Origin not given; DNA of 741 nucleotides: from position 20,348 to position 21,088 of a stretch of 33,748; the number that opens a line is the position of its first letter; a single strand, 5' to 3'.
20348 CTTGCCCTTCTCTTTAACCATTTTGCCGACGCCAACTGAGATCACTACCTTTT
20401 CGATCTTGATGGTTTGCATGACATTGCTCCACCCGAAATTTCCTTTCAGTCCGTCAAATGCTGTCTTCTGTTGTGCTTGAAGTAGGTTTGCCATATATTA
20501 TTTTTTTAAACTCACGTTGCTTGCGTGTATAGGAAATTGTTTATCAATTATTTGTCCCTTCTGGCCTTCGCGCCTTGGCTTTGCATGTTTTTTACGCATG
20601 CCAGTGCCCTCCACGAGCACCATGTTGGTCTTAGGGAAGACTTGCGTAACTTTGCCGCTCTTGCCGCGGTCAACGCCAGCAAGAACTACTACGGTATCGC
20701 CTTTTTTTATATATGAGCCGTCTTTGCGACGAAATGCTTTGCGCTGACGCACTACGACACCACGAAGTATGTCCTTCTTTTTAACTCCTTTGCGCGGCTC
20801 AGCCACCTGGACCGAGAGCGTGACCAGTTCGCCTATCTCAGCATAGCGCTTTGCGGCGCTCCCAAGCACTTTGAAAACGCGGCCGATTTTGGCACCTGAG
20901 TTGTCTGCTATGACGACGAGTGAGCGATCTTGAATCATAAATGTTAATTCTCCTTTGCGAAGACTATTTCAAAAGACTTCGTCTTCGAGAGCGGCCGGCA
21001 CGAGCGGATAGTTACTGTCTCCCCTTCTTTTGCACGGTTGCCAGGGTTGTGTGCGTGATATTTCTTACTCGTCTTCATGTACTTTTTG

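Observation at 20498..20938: L14 and L24 are fused in frame, with the C-terminal third of L14 missing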

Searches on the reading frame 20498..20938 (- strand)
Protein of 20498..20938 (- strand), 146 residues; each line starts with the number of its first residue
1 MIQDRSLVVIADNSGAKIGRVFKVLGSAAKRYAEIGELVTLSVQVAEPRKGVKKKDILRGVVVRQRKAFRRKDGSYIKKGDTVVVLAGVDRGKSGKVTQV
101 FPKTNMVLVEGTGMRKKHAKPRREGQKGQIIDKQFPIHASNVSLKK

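Call 3: search_protein_families(library=pfam, proteins=[window:20498-20938:-], max_evalue=1)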
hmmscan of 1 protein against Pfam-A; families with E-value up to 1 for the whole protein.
window:20498-20938:- (146 aa): 7 families
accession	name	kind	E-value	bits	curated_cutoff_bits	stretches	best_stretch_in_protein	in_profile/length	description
PF00238.24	Ribosomal_L14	-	7.6e-24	84.4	23.6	1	1-91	1-91/122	Ribosomal protein L14p/L23e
PF17136.10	ribosomal_L24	-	3.8e-09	37.2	27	1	114-144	3-33/65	Ribosomal proteins 50S L24/mitochondrial 39S L24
PF00467.35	KOW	-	3.5e-07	30.2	22.3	1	79-110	1-32/32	KOW motif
PF22682.2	Ribosomal_uL24m-like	-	0.0001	22.4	29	1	78-132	2-58/223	Large ribosomal subunit protein uL24m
PF23291.1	KOW4_SPT5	-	0.0038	17.5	27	1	73-101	5-33/55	Transcription elongation factor SPT5, fourth KOW domain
PF02887.21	PK_C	-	0.016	15.7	28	1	74-96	85-107/114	Pyruvate kinase, alpha/beta domain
PF03144.31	GTP_EFTU_D2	-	0.045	14.6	30.3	1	77-104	13-42/73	Elongation factor Tu domain 2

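Call 4: search_protein_families(library=ncbifam, proteins=[window:20498-20938:-], max_evalue=1)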
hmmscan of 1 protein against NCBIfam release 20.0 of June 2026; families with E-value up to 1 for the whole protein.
window:20498-20938:- (146 aa): 7 families
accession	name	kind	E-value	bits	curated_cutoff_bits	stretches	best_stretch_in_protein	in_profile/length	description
TIGR01067.1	rplN_bact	equivalog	7.1e-24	84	111.1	1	1-94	1-94/122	50S ribosomal protein L14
TIGR01079.1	rplX_bact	equivalog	1.1e-21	77.1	53.7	1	77-144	4-72/104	50S ribosomal protein L24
NF006344.0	PRK08571.1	equivalog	1.6e-13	50.7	168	1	2-88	12-99/132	50S ribosomal protein L14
TIGR03673.1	uL14_arch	equivalog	3.8e-13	49.4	191.45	1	3-90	12-100/131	50S ribosomal protein L14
TIGR01080.1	rplX_A_E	equivalog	4e-05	24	47.65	1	68-143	33-97/116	50S ribosomal protein L24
NF009633.0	PRK13149.2-4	equivalog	0.073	13.3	114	1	11-33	29-51/68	H/ACA RNA-protein complex component Gar1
NF000804.0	PRK00055.2-1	equivalog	0.15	11.1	402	1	64-116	184-234/306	ribonuclease Z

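Call 5: search_solved_structures(query=window:20498-20938:-, show_alignments=3)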
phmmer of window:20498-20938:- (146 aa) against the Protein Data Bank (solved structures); distinct sequences matched with E-value up to 0.001: 183 (the best 60 are shown).
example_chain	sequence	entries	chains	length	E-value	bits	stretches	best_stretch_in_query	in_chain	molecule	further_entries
8fmw_AM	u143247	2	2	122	9.8e-20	74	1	1-96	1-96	50S ribosomal protein L14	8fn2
9tz5_x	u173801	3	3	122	3.6e-19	72.2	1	1-87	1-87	Large ribosomal subunit protein uL14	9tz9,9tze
8rd8_Je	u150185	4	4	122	1.1e-18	70.6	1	1-102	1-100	Large ribosomal subunit protein uL14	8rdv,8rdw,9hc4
9i5t_N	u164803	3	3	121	2.2e-18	69.7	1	1-109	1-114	Large ribosomal subunit protein uL14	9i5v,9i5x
7ood_j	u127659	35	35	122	7.1e-18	68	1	8-102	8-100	50S ribosomal protein L14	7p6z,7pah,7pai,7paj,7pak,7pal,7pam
4v6y_BK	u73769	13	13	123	7.3e-18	68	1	1-87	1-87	50S ribosomal protein L11 | 50S ribosomal protein L14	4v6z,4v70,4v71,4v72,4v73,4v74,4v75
4v5h_BK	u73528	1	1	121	7.5e-18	67.9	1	1-87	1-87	50S RIBOSOMAL PROTEIN L14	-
23wi_K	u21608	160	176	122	7.7e-18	67.9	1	1-87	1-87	Large ribosomal subunit protein uL14 | 50S ribosomal protein L14 | 50S ribosomal protein uL14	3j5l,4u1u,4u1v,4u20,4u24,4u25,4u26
10qm_S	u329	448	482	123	7.8e-18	67.9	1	1-87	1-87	Large ribosomal subunit protein uL14 | 50S ribosomal protein L14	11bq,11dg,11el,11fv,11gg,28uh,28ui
9h91_K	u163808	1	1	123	1.1e-17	67.4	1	1-88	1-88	50S ribosomal protein L14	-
6v39_J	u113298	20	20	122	1.2e-17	67.3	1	1-102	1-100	50S ribosomal protein L14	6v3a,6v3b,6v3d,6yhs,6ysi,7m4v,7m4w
5myj_BX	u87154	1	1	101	1.3e-17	67.2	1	76-144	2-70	50S ribosomal protein L24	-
1c04_D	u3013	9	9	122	2.7e-17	66.1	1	1-101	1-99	RIBOSOMAL PROTEIN L14 | 50S RIBOSOMAL PROTEIN L14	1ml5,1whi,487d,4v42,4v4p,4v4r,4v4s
2j28_K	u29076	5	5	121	3.5e-17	65.8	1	2-87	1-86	50S ribosomal protein L14 | Protein L14 (Large Subunit)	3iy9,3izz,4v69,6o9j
4v4v_BI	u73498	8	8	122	3.6e-17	65.7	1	2-87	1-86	50S ribosomal protein L14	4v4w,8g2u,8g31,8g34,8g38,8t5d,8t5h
5t7v_LN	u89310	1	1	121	4.7e-17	65.4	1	1-115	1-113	50S ribosomal protein L14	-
4wce_H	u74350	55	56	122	4.7e-17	65.4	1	1-115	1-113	50S ribosomal protein L14 | Large ribosomal subunit protein uL14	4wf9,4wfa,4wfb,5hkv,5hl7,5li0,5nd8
8a57_X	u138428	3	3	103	5.7e-17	65.1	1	76-144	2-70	50S ribosomal protein L24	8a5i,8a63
7nhn_X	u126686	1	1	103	6.6e-17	64.9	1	76-144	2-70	50S ribosomal protein L24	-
6sj5_C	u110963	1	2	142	7.9e-17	64.6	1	1-115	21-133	50S ribosomal protein L14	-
5myj_BN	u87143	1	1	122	1.4e-16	63.8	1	1-115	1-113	50S ribosomal protein L14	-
6htq_U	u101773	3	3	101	1.8e-16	63.5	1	76-142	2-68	50S ribosomal protein L24 | Large ribosomal subunit protein uL24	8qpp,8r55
7nhn_N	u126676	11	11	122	3e-16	62.8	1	1-110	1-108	50S ribosomal protein L14 | Large ribosomal subunit protein uL14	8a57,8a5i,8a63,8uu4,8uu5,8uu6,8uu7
3j3v_U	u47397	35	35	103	4e-16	62.4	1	76-142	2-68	50S ribosomal protein L24 | 50S ribosomal protein uL24 | Large ribosomal subunit protein uL24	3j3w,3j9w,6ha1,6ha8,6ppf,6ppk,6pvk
5njt_n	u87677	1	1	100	4.5e-16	62.2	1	76-142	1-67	50S ribosomal protein L24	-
7jil_K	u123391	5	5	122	4.5e-16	62.2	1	1-90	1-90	50S ribosomal protein L14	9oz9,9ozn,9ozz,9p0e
5o60_L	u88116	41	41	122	5.1e-16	62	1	1-102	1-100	50S ribosomal protein L14 | Large ribosomal subunit protein uL14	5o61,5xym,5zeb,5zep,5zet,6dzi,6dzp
5v7q_K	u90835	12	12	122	9.1e-16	61.2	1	2-102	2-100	50S ribosomal protein L14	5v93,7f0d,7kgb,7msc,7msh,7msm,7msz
6spb_K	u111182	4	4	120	1.2e-15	60.8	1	1-87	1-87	50S ribosomal protein L14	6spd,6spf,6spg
8crx_j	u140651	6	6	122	1.2e-15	60.8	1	1-93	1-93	50S ribosomal protein L14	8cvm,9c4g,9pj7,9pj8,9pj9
7unr_M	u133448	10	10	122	1.2e-15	60.8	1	1-87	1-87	50S ribosomal protein L14 | Large ribosomal subunit protein uL14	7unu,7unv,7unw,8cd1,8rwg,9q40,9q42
6o8w_L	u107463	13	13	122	1.7e-15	60.3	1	1-110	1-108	50S ribosomal protein L14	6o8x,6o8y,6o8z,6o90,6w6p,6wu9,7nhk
7asm_S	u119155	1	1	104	3.2e-15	59.4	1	76-144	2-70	50S ribosomal protein L24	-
4wce_R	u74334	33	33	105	3.2e-15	59.4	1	76-144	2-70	50S ribosomal protein L24 | Large ribosomal subunit protein uL24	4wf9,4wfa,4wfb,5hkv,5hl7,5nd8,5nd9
5t7v_L7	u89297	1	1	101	4.6e-15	58.9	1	76-144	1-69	50S ribosomal protein L24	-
5tcu_L7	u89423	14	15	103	4.7e-15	58.9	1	76-144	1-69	50S ribosomal protein L24 | Large ribosomal subunit protein uL24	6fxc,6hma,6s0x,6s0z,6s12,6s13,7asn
3j3v_K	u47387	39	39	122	5.7e-15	58.6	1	1-110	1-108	50S ribosomal protein L14 | 50S ribosomal protein uL14 | Large ribosomal subunit protein uL14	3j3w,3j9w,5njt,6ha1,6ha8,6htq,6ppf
5li0_X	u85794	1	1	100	1.2e-14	57.5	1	77-144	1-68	50S ribosomal protein L24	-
6wqn_G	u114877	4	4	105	2e-14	56.8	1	76-144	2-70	50S ribosomal protein L24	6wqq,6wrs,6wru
6o8w_V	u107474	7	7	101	2.9e-14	56.3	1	76-143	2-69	50S ribosomal protein L24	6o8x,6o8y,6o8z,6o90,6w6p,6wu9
7nhk_X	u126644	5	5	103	3.1e-14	56.2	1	76-143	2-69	50S ribosomal protein L24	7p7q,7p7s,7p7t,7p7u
7p7r_X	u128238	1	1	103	3.1e-14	56.2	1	76-143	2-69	50S ribosomal protein L24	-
10px_1O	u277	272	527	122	6.2e-14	55.3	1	1-88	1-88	50S ribosomal protein L14 | 50S ribosomal protein L13 | Large ribosomal subunit protein uL14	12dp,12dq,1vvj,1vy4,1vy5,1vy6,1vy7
4v4i_I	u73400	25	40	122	8.9e-14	54.8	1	1-88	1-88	50S ribosomal protein L14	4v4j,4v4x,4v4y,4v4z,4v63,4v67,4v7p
5v7q_U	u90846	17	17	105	4e-13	52.7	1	77-143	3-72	50S ribosomal protein L24 | 50S ribosomal protein uL24 | Large ribosomal subunit protein uL24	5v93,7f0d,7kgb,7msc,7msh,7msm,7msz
9h91_U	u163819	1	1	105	8.2e-13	51.6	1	76-144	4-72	50S ribosomal protein L24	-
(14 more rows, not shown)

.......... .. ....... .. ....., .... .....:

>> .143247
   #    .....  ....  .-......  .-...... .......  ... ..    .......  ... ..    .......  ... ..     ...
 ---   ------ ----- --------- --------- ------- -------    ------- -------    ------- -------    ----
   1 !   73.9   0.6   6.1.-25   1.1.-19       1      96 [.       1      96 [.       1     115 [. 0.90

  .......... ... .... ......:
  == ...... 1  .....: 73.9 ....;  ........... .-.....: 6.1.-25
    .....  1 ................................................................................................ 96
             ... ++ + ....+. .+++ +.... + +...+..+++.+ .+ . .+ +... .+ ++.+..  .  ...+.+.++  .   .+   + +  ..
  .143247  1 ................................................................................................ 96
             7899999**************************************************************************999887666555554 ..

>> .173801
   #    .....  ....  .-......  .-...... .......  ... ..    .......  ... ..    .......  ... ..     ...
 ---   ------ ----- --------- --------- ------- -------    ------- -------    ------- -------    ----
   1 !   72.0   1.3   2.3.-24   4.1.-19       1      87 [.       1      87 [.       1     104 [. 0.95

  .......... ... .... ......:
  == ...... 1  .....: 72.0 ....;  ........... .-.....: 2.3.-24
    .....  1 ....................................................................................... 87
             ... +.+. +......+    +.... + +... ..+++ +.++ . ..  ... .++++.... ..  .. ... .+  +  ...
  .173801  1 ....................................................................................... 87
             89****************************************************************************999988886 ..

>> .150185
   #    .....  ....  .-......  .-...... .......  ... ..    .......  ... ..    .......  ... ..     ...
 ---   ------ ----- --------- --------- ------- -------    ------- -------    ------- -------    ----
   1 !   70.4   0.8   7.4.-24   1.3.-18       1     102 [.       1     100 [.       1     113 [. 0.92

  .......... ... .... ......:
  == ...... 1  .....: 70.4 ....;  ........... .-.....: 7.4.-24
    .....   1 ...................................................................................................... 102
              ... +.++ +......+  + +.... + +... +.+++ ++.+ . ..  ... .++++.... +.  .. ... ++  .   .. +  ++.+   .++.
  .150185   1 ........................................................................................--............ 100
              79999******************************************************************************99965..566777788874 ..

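Call 7: find_encoding_contigs(protein=window:20498-20938:-, flank=3000, max_places=10)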
Protein window:20498-20938:- (146 aa): no gene with exactly this product is on record in the collection.

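Call 8: find_homologous_proteins(query=window:20498-20938:-)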
Query window:20498-20938:- (146 aa): 7999 proteins with E <= 0.001 among 8000 candidates; the best 120 are listed.
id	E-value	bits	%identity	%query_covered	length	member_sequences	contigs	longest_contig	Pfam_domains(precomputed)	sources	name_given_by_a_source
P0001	1.6e-84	298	100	100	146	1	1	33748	PF17136.11,PF00467.36,PF00238.25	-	-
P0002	1.5e-46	175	64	59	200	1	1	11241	PF17136.11,PF00467.36,PF00238.25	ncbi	-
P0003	5.0e-46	174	83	59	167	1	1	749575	PF00467.36,PF00238.25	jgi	jgi:large subunit ribosomal protein L14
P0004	5.4e-41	157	88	66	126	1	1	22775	PF00238.25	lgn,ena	-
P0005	1.6e-40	156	87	66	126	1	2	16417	PF00238.25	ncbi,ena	-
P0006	4.4e-40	155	85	66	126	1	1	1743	PF00238.25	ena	-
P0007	6.3e-40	154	67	84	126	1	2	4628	PF00238.25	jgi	jgi:large subunit ribosomal protein L14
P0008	9.4e-40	153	84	66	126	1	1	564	PF00238.25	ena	-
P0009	1.3e-39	153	67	84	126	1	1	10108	PF00238.25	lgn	-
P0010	2.8e-37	145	64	84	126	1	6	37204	PF00238.25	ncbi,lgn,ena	-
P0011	6.9e-37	144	70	71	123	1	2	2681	PF00238.25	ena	-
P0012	8.2e-37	144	70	71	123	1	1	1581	PF00238.25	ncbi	-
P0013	8.4e-37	144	79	66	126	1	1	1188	PF00238.25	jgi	jgi:large subunit ribosomal protein L14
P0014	2.5e-36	142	63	82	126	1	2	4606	PF00238.25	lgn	-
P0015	2.7e-36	142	63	82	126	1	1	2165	PF00238.25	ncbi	-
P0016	3.6e-36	142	69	71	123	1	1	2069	PF00238.25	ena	-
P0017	4.3e-36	142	63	82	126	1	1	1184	PF00238.25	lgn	-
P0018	4.4e-36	142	63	82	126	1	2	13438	PF00238.25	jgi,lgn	jgi:large subunit ribosomal protein L14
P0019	7.6e-36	141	70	71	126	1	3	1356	PF00238.25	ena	-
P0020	8.0e-36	141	69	71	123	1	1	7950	PF00238.25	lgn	-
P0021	8.4e-36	141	69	71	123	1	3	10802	PF00238.25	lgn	-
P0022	9.1e-36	141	67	47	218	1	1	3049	PF17136.11,PF00467.36,PF00238.25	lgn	-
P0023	9.2e-36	141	70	71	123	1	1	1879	PF00238.25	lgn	-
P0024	9.7e-36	140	69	71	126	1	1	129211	PF00238.25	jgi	jgi:large subunit ribosomal protein L14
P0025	9.8e-36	140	69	71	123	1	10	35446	PF00238.25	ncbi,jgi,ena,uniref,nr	ncbi:50S ribosomal protein L14 [Candidatus Adlerbacteria bacterium RIFCSPLOWO2_01_FULL_51_16]|uniref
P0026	1.1e-35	140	83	59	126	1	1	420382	PF00238.25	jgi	jgi:large subunit ribosomal protein L14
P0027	1.5e-35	140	69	71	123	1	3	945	PF00238.25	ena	-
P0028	1.9e-35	140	81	59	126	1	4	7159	PF00238.25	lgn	-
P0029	2.4e-35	139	69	71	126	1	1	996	PF00238.25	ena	-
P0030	2.4e-35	139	68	71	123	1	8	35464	PF00238.25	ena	-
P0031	3.2e-35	139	70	71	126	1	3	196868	PF00238.25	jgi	jgi:large subunit ribosomal protein L14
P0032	3.7e-35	139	68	71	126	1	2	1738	PF00238.25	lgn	-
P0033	4.3e-35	138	81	59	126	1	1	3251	PF00238.25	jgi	jgi:large subunit ribosomal protein L14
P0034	4.7e-35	138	69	71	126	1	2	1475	PF00238.25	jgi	jgi:large subunit ribosomal protein L14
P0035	4.9e-35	138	68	71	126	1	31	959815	PF00238.25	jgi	jgi:large subunit ribosomal protein L14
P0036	5.5e-35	138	80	59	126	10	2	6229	PF00238.25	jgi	jgi:large subunit ribosomal protein L14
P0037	5.7e-35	138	60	82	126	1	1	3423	PF00238.25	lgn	-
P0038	5.8e-35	138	69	69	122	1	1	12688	PF00238.25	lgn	-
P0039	6.0e-35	138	79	59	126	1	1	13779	PF00238.25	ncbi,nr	ncbi:50S ribosomal protein L14 [Candidatus Parcubacteria bacterium]|nr:50S ribosomal protein L14 [Ca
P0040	6.1e-35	138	69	71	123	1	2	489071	PF00238.25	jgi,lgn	jgi:large subunit ribosomal protein L14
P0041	6.1e-35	138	67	71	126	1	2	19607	PF00238.25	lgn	-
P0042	6.9e-35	138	79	58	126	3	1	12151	PF00238.25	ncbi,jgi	jgi:large subunit ribosomal protein L14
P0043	7.7e-35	138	80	59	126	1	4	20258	PF00238.25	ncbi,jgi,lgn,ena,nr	ncbi:MAG TPA: 50S ribosomal protein L14 [Candidatus Paceibacterota bacterium]|nr:50S ribosomal prote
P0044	8.0e-35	137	79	58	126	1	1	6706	PF00238.25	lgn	-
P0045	8.3e-35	137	78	59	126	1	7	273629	PF00238.25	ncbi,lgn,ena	-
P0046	8.6e-35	137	69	71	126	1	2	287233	PF00238.25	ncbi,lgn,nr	ncbi:MAG TPA: 50S ribosomal protein L14 [Candidatus Paceibacterota bacterium]|nr:50S ribosomal prote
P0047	1.2e-34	137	78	59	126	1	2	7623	PF00238.25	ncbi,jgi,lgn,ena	ncbi:MAG TPA: 50S ribosomal protein L14 [Candidatus Paceibacterota bacterium]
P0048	1.5e-34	137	69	71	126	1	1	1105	PF00238.25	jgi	-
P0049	1.6e-34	137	60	82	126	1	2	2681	PF00238.25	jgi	jgi:large subunit ribosomal protein L14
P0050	1.7e-34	136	69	69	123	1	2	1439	PF00238.25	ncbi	-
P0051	1.7e-34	136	59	59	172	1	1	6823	PF00467.36,PF00238.25,PF23291.2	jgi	jgi:large subunit ribosomal protein L14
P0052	2.0e-34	136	70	74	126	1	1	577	PF00238.25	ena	-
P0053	2.0e-34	136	77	59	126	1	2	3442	PF00238.25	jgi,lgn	jgi:large subunit ribosomal protein L14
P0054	2.3e-34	136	69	71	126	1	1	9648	PF00238.25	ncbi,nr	ncbi:MAG TPA: 50S ribosomal protein L14 [Candidatus Paceibacterota bacterium]|nr:50S ribosomal prote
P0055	2.3e-34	136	68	71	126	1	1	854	PF00238.25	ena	-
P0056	2.3e-34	136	66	71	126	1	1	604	PF00238.25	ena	-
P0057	2.5e-34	136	68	71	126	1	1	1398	PF00238.25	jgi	jgi:large subunit ribosomal protein L14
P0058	2.5e-34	136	67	71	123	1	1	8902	PF00238.25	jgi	jgi:large subunit ribosomal protein L14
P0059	2.8e-34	136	67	71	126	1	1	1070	PF00238.25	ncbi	-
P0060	2.8e-34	136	66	74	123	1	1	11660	PF00238.25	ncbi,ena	-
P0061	2.9e-34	136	67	71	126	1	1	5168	PF00238.25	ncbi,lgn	-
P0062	3.5e-34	135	79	59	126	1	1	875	PF00238.25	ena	-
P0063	3.8e-34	135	67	71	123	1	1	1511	PF00238.25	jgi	jgi:large subunit ribosomal protein L14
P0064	4.1e-34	135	58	82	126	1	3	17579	PF00238.25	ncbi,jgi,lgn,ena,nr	ncbi:50S ribosomal protein L14 [Patescibacteria group bacterium]|nr:50S ribosomal protein L14 [Pates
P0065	4.5e-34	135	77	59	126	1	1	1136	PF00238.25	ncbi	-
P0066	4.7e-34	135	68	71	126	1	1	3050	PF00238.25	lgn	-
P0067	5.0e-34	135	67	71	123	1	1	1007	PF00238.25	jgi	jgi:large subunit ribosomal protein L14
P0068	5.1e-34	135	74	59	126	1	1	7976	PF00238.25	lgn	-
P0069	5.2e-34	135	78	59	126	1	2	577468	PF00238.25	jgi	jgi:large subunit ribosomal protein L14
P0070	5.8e-34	135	76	59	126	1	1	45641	PF00238.25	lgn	-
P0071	5.9e-34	135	78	59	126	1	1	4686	PF00238.25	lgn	-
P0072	6.2e-34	135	69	71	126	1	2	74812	PF00238.25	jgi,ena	jgi:large subunit ribosomal protein L14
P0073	6.3e-34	135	77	59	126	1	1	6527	PF00238.25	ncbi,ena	-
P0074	6.3e-34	135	78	59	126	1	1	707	PF00238.25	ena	-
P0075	6.3e-34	135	66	71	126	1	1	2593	PF00238.25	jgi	jgi:large subunit ribosomal protein L14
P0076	6.6e-34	135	77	59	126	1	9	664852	PF00238.25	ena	-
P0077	7.1e-34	134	77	59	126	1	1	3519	PF00238.25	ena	-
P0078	7.2e-34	134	60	82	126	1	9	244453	PF00238.25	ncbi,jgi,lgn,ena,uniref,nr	ncbi:50S ribosomal protein L14 [Candidatus Adlerbacteria bacterium RIFOXYC1_FULL_48_26]|uniref:Large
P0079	7.3e-34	134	60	82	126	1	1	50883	PF00238.25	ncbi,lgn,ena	-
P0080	7.4e-34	134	78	59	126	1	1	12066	PF00238.25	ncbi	-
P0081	7.4e-34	134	78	59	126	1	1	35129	PF00238.25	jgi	jgi:large subunit ribosomal protein L14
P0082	7.9e-34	134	66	71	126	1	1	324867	PF00238.25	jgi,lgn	jgi:large subunit ribosomal protein L14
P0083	8.0e-34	134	66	71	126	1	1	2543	PF00238.25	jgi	jgi:large subunit ribosomal protein L14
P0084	8.5e-34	134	79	59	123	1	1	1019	PF00238.25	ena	-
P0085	8.6e-34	134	76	59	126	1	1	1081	PF00238.25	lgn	-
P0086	8.6e-34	134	60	82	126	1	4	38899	PF00238.25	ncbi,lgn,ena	-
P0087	8.9e-34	134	79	59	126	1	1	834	PF00238.25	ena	-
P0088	9.2e-34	134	59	82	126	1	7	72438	PF00238.25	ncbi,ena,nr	ncbi:50S ribosomal protein L14 [Patescibacteria group bacterium]|nr:50S ribosomal protein L14 [Pates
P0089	9.3e-34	134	73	64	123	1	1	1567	PF00238.25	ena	-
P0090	9.5e-34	134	59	82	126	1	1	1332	PF00238.25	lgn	-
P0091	9.7e-34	134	79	59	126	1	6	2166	PF00238.25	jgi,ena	-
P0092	9.7e-34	134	59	82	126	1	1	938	PF00238.25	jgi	jgi:large subunit ribosomal protein L14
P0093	1.0e-33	134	59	82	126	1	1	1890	PF00238.25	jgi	jgi:large subunit ribosomal protein L14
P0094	1.0e-33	134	59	82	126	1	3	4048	PF00238.25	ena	-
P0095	1.0e-33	134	69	71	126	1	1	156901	PF00238.25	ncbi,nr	ncbi:MAG TPA: 50S ribosomal protein L14 [Candidatus Paceibacterota bacterium]|nr:50S ribosomal prote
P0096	1.0e-33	134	79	59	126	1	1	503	PF00238.25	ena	-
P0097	1.1e-33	134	65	71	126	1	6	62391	PF00238.25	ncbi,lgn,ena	-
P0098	1.1e-33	134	68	71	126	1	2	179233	PF00238.25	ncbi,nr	ncbi:MAG TPA: 50S ribosomal protein L14 [Candidatus Paceibacterota bacterium]|nr:50S ribosomal prote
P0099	1.1e-33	134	77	59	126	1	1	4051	PF00238.25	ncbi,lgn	-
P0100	1.1e-33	134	58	82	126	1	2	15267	PF00238.25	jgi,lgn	-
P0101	1.2e-33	134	78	59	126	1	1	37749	PF00238.25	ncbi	-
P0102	1.2e-33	134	65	70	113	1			PF00238.25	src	-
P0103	1.2e-33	134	76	59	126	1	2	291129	PF00238.25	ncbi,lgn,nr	ncbi:MAG TPA: 50S ribosomal protein L14 [Candidatus Paceibacterota bacterium]|nr:50S ribosomal prote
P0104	1.2e-33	134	78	59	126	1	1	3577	PF00238.25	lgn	-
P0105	1.2e-33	134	59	82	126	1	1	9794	PF00238.25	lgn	-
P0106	1.2e-33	134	78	59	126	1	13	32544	PF00238.25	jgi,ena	-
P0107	1.2e-33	134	78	59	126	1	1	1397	PF00238.25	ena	-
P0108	1.2e-33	134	66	71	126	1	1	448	PF00238.25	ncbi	-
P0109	1.3e-33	134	77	59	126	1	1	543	PF00238.25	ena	-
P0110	1.3e-33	134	80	59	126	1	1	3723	PF00238.25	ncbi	-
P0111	1.3e-33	134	66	71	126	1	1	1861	PF00238.25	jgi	jgi:large subunit ribosomal protein L14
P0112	1.3e-33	134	58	82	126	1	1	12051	PF00238.25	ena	-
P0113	1.3e-33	134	79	59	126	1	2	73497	PF00238.25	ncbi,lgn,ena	-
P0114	1.3e-33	134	77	59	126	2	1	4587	PF00238.25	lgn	-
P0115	1.3e-33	134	59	82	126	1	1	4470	PF00238.25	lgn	-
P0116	1.4e-33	134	76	59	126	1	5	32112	PF00238.25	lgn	-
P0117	1.5e-33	133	65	71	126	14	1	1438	PF00238.25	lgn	-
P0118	1.5e-33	133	79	59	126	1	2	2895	PF00238.25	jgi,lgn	jgi:large subunit ribosomal protein L14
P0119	1.5e-33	133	68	71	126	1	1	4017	PF00238.25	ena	-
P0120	1.5e-33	133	77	59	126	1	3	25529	PF00238.25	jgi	jgi:large subunit ribosomal protein L14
